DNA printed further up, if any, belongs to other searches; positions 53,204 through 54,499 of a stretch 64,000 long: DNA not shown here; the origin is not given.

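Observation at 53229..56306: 3-kb integrase-less insertion bounded by 59-bp direct repeats of the zupT 3' end, carrying an amidoligase and two paralogous membrane/coiled-coil proteins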

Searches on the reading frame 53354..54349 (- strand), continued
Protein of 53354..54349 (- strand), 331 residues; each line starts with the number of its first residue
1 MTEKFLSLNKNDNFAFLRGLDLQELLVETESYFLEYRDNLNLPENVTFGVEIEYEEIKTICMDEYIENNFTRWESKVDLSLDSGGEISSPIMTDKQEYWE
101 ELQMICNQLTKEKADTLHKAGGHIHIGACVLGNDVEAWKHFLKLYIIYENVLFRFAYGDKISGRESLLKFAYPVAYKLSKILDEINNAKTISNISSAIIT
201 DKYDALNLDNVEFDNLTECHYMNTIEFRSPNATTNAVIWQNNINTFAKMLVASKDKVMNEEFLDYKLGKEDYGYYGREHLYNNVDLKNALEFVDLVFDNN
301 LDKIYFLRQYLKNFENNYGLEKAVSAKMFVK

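Call 20: find_related_loci(query=A1, collection=genome_contigs, flank=8000)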
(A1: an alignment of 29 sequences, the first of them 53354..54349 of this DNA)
Query A1 (331 aa) in genome_contigs; peptide patterns used: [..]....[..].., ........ (x = any residue, [..] = any of these).
323 stretches matched a pattern; 158 encode a relative of the query (tblastn E <= 1e-3); the best 80 are kept; 80 distinct loci.
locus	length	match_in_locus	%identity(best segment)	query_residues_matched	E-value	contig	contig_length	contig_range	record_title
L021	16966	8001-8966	63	1-321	1e-134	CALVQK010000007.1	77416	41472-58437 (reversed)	MAG: uncultured Bacilli bacterium isolate BRZ_GT__bin8 genome assembly, contig: BRZ_GT__NODE_338_length_77416_cov_41.456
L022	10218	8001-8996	62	1-331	1e-133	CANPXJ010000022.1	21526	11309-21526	MAG: uncultured Bacilli bacterium isolate Lapin-003-2__bin5 genome assembly, contig: Lapin-003-2__NODE_2353_length_21526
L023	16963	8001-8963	62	1-320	4e-132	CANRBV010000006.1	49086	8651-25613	MAG: uncultured Bacilli bacterium isolate Lapin-028__bin53 genome assembly, contig: Lapin-028__NODE_670_length_49086_cov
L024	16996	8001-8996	61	1-331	1e-130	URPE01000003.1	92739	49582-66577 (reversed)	uncultured Tenericutes bacterium isolate UMGS1217 genome assembly, contig: NODE_44_length_92739_cov_8.902195, whole geno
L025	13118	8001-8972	58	5-331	2e-122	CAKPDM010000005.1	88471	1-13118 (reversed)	MAG: uncultured Bacilli bacterium isolate REFINED_METABAT215_TOP10_CONTIGS_1500_ASSEMBLY_K77_MERGED__Hadza_MoBio_hadza-I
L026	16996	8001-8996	58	1-331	2e-120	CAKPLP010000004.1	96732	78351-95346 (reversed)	MAG: uncultured Bacilli bacterium isolate REFINED_METABAT215_TOP10_CONTIGS_1500_ASSEMBLY_K77_MERGED__Hadza_MoBio_hadza-E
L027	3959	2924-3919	56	1-331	8e-121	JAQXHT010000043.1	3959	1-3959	MAG: bacterium isolate SUG1206 k141_3837939, whole genome shotgun sequence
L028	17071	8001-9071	51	1-331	3e-116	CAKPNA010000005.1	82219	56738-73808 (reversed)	MAG: uncultured Bacilli bacterium isolate REFINED_METABAT215_TOP10_CONTIGS_1500_ASSEMBLY_K77_MERGED__Hadza_MoBio_C-REDO_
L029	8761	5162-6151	55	1-331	3e-115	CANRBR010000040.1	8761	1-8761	MAG: uncultured Bacilli bacterium isolate Lapin-028__bin7 genome assembly, contig: Lapin-028__NODE_8946_length_8761_cov_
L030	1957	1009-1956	54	1-313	3e-120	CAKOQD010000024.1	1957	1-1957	MAG: uncultured Bacilli bacterium isolate REFINED_METABAT215_TOP10_CONTIGS_1500_ASSEMBLY_K77_MERGED__Hadza_MoBio_hadza-I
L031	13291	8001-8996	54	1-330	1e-112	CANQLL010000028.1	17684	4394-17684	MAG: uncultured Bacilli bacterium isolate Lapin-015__bin71 genome assembly, contig: Lapin-015__NODE_2973_length_17684_co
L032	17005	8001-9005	52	1-331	6e-110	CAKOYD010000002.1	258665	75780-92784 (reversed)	MAG: uncultured Bacilli bacterium isolate REFINED_METABAT215_TOP10_CONTIGS_1500_ASSEMBLY_K77_MERGED__Hadza_MoBio_hadza-I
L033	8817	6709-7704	53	1-329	8e-109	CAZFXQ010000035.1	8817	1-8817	MAG TPA_asm: uncultured Muribaculaceae bacterium isolate SRP278969_co2_703 genome assembly, contig: NODE_10637_length_88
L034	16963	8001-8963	54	10-331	3e-107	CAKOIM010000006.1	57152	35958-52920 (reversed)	MAG: uncultured Bacilli bacterium isolate REFINED_METABAT215_TOP10_CONTIGS_1500_ASSEMBLY_K77_MERGED__Hadza_MoBio_hadza-A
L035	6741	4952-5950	53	1-331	1e-106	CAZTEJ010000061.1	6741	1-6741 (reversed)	MAG TPA_asm: uncultured Clostridium sp. isolate SRP225648_co1_382 genome assembly, contig: NODE_28947_length_6741_cov_38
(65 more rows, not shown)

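Call 30: search_protein_families(library=pfam, proteins=[L003:412-1506:+, L003:4524-5003:+, L003:5192-5656:+, L003:5959-7128:+, L003:8157-9908:+, L003:3-257:+], max_evalue=0.1)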
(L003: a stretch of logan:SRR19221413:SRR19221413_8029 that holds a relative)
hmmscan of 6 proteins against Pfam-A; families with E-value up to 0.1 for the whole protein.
L003:412-1506:+ (364 aa): 3 families
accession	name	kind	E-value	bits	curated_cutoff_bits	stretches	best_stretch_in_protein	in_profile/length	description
PF00589.27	Phage_integrase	-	9.1e-28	97.6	27.1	1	189-350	28-171/172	Phage integrase family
PF14659.12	Phage_int_SAM_3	-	4e-05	24.2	22.6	1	73-108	7-42/58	Phage integrase, N-terminal SAM-like domain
PF16684.10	ResT-TelK_cat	-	0.033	14.2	27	1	164-336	3-169/181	Telomere resolvase ResT/TelK catalytic domain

L003:4524-5003:+ (159 aa): 2 families
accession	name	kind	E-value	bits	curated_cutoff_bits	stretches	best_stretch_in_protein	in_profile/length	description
PF06094.17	GGACT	-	1.7e-10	41.9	22.8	1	7-119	2-118/120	Gamma-glutamyl cyclotransferase, AIG2-like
PF13772.11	AIG2_2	-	0.00022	22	27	1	64-127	6-70/83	AIG2-like family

L003:5192-5656:+ (154 aa): 0 families

L003:5959-7128:+ (389 aa): 1 family
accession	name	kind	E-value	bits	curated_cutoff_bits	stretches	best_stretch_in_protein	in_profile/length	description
PF25186.1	Tad4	-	3.2e-15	56.8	25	1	289-387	7-113/113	Type I Thoeris inhibitor Tad4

L003:8157-9908:+ (583 aa): 1 family
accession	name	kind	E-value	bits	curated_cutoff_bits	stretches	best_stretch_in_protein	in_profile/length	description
PF03816.19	LytR_cpsA_psr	-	2.1e-40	138.8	24.6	1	251-392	1-148/150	LytR_cpsA_psr family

L003:3-257:+ (84 aa): 1 family
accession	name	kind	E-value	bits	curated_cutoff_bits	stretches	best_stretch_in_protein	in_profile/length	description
PF00106.31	adh_short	-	1.2e-06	28.5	26.6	1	1-44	149-192/195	short chain dehydrogenase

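Call 55: search_solved_structures(query=A1, max_evalue=1, show_alignments=1)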
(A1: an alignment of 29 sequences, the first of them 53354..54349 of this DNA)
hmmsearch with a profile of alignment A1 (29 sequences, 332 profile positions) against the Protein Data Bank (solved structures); distinct sequences matched with E-value up to 1: 5.
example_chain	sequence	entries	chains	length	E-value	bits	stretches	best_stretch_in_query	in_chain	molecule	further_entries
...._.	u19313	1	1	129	0.042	16.4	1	138-202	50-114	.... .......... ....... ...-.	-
2mfq_A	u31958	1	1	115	0.085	15.4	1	138-198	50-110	Fibroblast growth factor receptor substrate 2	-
5y81_H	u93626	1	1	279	0.085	15.4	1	18-85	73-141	Chromatin modification-related protein EAF5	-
1gcw_B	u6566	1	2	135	0.75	12.2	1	83-131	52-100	PROTEIN (HEMOGLOBIN)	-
1gcv_B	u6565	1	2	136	0.76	12.2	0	83-131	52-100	HEMOGLOBIN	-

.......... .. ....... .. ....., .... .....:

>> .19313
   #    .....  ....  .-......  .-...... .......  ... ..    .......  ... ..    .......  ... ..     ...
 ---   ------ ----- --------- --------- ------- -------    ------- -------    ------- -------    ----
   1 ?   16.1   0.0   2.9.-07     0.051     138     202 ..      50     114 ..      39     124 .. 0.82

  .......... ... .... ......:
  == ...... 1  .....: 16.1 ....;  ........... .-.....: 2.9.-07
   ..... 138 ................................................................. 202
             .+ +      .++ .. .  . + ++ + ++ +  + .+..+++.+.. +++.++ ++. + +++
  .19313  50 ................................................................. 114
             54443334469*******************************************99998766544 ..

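Call 59: search_protein_families(library=phrogs, proteins=[L003:5959-7128:+, L003:5192-5656:+, L003:4524-5003:+, L003:412-1506:+], max_evalue=0.01)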
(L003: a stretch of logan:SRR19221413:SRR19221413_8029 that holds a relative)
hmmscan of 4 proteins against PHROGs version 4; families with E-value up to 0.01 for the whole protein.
L003:5959-7128:+ (389 aa): 1 family
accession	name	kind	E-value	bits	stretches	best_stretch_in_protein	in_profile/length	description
phrog_9822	-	unknown function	2.2e-07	32.2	1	284-387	5-108/109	-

L003:5192-5656:+ (154 aa): 0 families

L003:4524-5003:+ (159 aa): 2 families
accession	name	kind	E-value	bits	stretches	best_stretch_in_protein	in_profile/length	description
phrog_2520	-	moron, auxiliary metabolic gene and host takeover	9.5e-40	137.1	1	1-149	8-163/166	gamma-glutamyl cyclotransferase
phrog_27033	-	unknown function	8.8e-24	85.6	1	5-141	2-132/208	-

L003:412-1506:+ (364 aa): 9 families
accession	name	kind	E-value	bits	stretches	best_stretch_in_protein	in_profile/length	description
phrog_1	-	integration and excision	4.8e-55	189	1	7-364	115-452/611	integrase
phrog_216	-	integration and excision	1.7e-34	120.3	1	152-358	42-235/301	integrase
phrog_7685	-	integration and excision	1.5e-16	61.7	1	243-352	121-228/240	integrase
phrog_7269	-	integration and excision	1.1e-08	35.9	1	292-360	16-84/89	integrase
phrog_22184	-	unknown function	0.00052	20.6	1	190-223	214-247/254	-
phrog_23271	-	unknown function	0.0025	18.7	0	308-346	12-49/67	-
phrog_35951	-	unknown function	0.0054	18.2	0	292-346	7-61/97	-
phrog_37709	-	unknown function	0.006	17.5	0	151-220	48-112/116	-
phrog_23783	-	integration and excision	0.0064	17.5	0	74-159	68-154/162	integrase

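Call 60: search_solved_structures(query=L003:5959-7128:+, max_evalue=0.01)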
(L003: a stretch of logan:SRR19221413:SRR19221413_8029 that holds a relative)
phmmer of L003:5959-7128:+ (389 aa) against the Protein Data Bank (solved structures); distinct sequences matched with E-value up to 0.01: 0.

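Call 61: search_dna_similar(query=window:53354-54349:-, collection=phages, mode=protein, max_evalue=0.001, max_rows=25)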
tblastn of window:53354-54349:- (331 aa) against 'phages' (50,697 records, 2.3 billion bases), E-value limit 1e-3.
No match.

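Call 63: find_related_loci(query=A1, collection=viral_contigs, flank=10000)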
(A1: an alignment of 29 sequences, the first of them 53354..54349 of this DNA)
Query A1 (331 aa) in viral_contigs; peptide patterns used: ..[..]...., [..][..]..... (x = any residue, [..] = any of these).
299 stretches matched a pattern, but none encodes a relative of the query by tblastn (E <= 1e-3).

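Call 64: search_dna_similar(query=window:53354-54349:-, collection=plasmids, mode=protein, max_evalue=0.001, max_rows=15)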
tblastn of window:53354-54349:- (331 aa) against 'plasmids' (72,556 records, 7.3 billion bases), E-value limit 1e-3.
Records with a match: 109; places in all: 119; records where one place covers at least 80% of the query: 45.
Best place of each record, by identity: <60% 109.
By first word of the organism name: Clostridium 101; Streptomyces 6; Phocaeicola 1; Nonomuraea 1.
By predicted mobility (MOB-suite, as given by PLSDB): mobilizable 96; non-mobilizable 13.
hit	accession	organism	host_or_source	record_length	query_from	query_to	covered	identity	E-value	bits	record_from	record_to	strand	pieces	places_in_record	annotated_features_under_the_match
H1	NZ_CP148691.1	Clostridium perfringens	Cat,single cell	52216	35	322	87%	27.4%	3e-19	96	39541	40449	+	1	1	amidoligase family protein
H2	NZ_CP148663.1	Clostridium perfringens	Chicken,single cell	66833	35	322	87%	27.4%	3e-19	96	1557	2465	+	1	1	amidoligase family protein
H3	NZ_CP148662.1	Clostridium perfringens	Chicken,single cell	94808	35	318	86%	27.5%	5e-20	98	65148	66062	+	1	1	amidoligase family protein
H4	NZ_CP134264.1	Clostridium perfringens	Canis lupus familiaris,bacterial ...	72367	35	313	84%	27.8%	2e-20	99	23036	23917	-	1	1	amidoligase family protein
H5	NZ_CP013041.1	Clostridium perfringens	equine,Whole pure organism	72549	35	313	84%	27.8%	2e-20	99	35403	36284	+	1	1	amidoligase family protein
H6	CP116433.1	Clostridium perfringens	Ruminant,Cell culture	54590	35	312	84%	27.9%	2e-19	96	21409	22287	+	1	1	amidoligase family protein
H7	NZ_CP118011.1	Clostridium perfringens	Homo sapiens,pure cell culture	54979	27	313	87%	26.8%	5e-19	96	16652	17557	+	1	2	amidoligase family protein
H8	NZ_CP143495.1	Clostridium perfringens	pig,fecal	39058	27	312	86%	26.9%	4e-19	96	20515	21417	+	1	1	amidoligase family protein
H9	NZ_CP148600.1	Clostridium perfringens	Homo sapiens,single cell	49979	35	313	84%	27.5%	7e-20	98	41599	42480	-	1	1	amidoligase family protein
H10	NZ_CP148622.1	Clostridium perfringens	Homo sapiens,single cell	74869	35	313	84%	27.5%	7e-20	98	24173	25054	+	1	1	amidoligase family protein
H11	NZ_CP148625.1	Clostridium perfringens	Homo sapiens,single cell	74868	35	313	84%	27.5%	7e-20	98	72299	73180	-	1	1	amidoligase family protein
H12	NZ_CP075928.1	Clostridium perfringens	feces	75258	35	313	84%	27.5%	7e-20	98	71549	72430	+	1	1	amidoligase family protein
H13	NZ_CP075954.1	Clostridium perfringens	Rabbit meat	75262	35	313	84%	27.5%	7e-20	98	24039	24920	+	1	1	amidoligase family protein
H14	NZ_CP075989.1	Clostridium perfringens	feces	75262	35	313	84%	27.5%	7e-20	98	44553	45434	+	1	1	amidoligase family protein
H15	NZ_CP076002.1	Clostridium perfringens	Antibiotic associated diarrhea, human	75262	35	313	84%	27.5%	7e-20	98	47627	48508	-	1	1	amidoligase family protein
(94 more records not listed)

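Call 65: get_annotated_region(hit=H5, flank=6000)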
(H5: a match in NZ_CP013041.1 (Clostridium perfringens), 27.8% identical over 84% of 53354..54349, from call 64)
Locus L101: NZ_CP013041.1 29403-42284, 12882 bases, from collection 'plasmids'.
description: Clostridium perfringens strain JP55 plasmid pJFP55F, complete sequence
organism: Clostridium perfringens (NCBI taxid 1502)
taxonomy: Bacteria; Bacillota; Clostridia; Eubacteriales; Clostridiaceae; Clostridium; Clostridium perfringens
host: -; source: equine,Whole pure organism; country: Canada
typing (MOB-suite, as given by PLSDB): mobilizable; replicon rep_cluster_1519; relaxase MOBM
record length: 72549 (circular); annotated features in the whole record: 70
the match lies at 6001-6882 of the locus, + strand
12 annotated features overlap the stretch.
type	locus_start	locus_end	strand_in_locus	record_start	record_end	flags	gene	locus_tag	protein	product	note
CDS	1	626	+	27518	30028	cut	-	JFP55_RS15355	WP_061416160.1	hypothetical protein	-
CDS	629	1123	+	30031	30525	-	-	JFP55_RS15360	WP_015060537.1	metal-dependent hydrolase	-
CDS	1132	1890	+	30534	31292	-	-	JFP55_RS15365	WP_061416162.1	hypothetical protein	-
CDS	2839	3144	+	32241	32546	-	-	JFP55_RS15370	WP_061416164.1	hypothetical protein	-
CDS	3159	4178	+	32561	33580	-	dcm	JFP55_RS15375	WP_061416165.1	DNA (cytosine-5-)-methyltransferase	GO:0006304 - DNA modification [Evidence IEA]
CDS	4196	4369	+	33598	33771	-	-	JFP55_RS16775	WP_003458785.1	hypothetical protein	-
CDS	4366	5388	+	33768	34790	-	-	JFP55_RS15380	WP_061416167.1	DUF4417 domain-containing protein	-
CDS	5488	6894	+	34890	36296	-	-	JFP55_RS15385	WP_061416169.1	amidoligase family protein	-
CDS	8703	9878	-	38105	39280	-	-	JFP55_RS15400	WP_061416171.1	leucine-rich repeat domain-containing protein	-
CDS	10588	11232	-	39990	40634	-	-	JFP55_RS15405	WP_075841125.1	IS3 family transposase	-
CDS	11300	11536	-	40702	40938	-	-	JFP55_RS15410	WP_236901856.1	transposase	GO:0006313 - DNA transposition [Evidence IEA]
predicted_resistance_gene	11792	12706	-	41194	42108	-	netF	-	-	necrotizing enteritis toxin NetF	predicted by amrfinderplus; class ; identity 100.0%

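Call 87: list_cluster_members(proteins=[window:53354-54349:-, window:54363-55223:-, window:55223-56110:-, window:47817-50339:-])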
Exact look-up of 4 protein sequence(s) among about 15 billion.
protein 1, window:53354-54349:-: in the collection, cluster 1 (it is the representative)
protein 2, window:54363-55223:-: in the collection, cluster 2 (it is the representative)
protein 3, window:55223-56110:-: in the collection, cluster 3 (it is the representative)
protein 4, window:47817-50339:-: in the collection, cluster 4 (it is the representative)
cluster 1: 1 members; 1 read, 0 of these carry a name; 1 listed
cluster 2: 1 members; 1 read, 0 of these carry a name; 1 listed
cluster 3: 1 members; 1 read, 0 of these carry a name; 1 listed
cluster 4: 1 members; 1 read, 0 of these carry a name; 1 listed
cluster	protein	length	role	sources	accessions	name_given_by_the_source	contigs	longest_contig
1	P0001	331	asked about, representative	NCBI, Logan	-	-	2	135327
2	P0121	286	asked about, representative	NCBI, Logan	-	-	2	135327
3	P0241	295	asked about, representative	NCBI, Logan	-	-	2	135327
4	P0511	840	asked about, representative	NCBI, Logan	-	-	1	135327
